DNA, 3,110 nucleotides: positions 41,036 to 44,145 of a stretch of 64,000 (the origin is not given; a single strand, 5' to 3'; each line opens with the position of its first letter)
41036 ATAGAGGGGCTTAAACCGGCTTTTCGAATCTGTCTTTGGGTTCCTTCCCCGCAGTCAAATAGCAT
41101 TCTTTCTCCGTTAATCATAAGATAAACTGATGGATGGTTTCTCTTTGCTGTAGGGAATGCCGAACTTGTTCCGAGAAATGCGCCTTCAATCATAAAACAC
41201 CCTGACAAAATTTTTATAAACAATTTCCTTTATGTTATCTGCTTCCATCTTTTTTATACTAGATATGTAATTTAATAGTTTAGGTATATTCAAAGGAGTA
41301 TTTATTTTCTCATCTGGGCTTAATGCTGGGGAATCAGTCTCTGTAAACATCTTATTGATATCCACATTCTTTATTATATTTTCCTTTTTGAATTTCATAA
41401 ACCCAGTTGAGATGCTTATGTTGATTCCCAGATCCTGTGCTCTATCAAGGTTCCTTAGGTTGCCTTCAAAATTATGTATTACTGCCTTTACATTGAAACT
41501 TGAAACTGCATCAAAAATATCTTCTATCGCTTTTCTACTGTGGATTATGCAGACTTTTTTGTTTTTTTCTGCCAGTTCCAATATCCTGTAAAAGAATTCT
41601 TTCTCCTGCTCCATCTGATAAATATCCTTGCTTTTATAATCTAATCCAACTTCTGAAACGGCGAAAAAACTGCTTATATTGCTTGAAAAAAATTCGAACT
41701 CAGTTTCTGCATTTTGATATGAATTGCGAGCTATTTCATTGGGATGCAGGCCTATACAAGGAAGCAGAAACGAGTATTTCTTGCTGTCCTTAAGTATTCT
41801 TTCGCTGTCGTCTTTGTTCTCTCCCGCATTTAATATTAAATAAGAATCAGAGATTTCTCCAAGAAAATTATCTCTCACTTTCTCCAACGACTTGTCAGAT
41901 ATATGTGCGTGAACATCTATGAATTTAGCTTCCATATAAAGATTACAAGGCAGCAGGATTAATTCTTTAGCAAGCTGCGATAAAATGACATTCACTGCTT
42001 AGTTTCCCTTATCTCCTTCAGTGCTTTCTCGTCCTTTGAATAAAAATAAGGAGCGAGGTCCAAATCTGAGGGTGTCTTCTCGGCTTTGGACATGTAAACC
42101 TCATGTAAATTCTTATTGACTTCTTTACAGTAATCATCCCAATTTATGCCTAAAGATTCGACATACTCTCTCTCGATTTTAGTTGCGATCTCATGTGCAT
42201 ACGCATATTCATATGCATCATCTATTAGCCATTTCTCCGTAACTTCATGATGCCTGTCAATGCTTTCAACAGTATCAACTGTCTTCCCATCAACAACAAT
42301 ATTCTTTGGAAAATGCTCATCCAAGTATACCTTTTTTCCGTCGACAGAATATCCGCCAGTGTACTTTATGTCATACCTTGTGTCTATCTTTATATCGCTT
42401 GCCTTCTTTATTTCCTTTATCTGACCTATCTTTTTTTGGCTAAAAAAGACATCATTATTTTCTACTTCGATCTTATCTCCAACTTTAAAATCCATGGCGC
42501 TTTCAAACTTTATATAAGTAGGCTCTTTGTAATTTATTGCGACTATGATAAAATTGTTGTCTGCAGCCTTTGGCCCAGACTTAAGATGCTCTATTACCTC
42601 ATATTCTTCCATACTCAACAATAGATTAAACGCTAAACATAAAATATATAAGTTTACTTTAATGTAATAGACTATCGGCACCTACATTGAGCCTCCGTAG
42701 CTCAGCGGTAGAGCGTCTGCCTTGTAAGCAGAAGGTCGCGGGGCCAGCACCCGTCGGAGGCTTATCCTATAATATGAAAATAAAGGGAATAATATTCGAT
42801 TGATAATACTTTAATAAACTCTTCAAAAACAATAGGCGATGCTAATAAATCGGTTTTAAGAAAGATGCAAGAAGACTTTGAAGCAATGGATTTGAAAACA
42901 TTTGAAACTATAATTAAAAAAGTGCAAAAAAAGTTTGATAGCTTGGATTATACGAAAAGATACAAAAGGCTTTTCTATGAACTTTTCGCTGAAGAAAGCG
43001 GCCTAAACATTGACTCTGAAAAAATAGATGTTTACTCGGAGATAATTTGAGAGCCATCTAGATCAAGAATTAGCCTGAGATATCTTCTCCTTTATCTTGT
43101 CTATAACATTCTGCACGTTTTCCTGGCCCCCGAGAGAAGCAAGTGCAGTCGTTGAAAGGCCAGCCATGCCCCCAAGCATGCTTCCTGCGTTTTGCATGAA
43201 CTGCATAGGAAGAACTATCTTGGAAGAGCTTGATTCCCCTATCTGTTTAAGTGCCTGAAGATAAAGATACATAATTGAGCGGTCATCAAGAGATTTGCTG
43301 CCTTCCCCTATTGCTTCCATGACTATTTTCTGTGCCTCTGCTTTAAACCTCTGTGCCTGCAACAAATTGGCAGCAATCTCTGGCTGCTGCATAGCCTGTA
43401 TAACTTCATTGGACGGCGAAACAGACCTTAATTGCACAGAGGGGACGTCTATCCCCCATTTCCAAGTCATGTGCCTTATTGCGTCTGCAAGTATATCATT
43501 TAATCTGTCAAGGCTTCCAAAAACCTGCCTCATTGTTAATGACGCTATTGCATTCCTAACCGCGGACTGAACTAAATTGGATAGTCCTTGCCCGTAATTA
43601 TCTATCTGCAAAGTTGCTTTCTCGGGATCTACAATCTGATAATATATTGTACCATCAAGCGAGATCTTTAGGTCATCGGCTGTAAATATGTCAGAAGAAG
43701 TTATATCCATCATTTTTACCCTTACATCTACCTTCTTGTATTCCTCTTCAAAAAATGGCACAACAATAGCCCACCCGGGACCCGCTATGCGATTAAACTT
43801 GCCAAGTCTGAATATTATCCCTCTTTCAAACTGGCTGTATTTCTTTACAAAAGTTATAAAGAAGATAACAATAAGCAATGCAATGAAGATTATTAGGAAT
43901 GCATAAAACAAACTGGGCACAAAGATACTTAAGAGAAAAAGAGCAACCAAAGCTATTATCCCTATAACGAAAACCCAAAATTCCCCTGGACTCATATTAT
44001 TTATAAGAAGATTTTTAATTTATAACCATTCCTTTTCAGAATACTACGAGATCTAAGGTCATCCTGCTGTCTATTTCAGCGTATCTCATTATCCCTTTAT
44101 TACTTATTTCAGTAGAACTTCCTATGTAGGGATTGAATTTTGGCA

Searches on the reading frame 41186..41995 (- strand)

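Call 37: search_protein_families(library=pfam, proteins=[window:41186-41995:-], max_evalue=0.001)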
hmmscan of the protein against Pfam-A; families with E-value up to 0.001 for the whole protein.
window:41186-41995:- (269 aa): 1 family
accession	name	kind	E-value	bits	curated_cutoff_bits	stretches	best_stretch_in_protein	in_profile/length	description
PF01026.27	TatD_DNase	-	4.8e-47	160.9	27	1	26-267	1-252/253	TatD related DNase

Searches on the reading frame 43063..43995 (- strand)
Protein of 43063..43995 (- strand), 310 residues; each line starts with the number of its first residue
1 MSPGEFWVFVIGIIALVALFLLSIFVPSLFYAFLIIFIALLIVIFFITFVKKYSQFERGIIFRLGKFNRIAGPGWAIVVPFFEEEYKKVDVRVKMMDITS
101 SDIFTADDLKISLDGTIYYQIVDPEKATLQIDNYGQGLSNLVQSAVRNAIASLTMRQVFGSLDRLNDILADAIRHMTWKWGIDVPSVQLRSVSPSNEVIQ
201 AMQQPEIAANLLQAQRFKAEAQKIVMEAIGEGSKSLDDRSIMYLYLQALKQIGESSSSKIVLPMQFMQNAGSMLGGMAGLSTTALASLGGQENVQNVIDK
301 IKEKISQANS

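Call 37: search_protein_families(library=pfam, proteins=[window:43063-43995:-], max_evalue=0.001)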
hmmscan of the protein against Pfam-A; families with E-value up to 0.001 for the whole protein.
window:43063-43995:- (310 aa): 1 family
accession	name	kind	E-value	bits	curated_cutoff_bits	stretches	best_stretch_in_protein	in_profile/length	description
PF01145.31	Band_7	-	1.8e-33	116.5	23.6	1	56-223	6-176/176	SPFH domain / Band 7 family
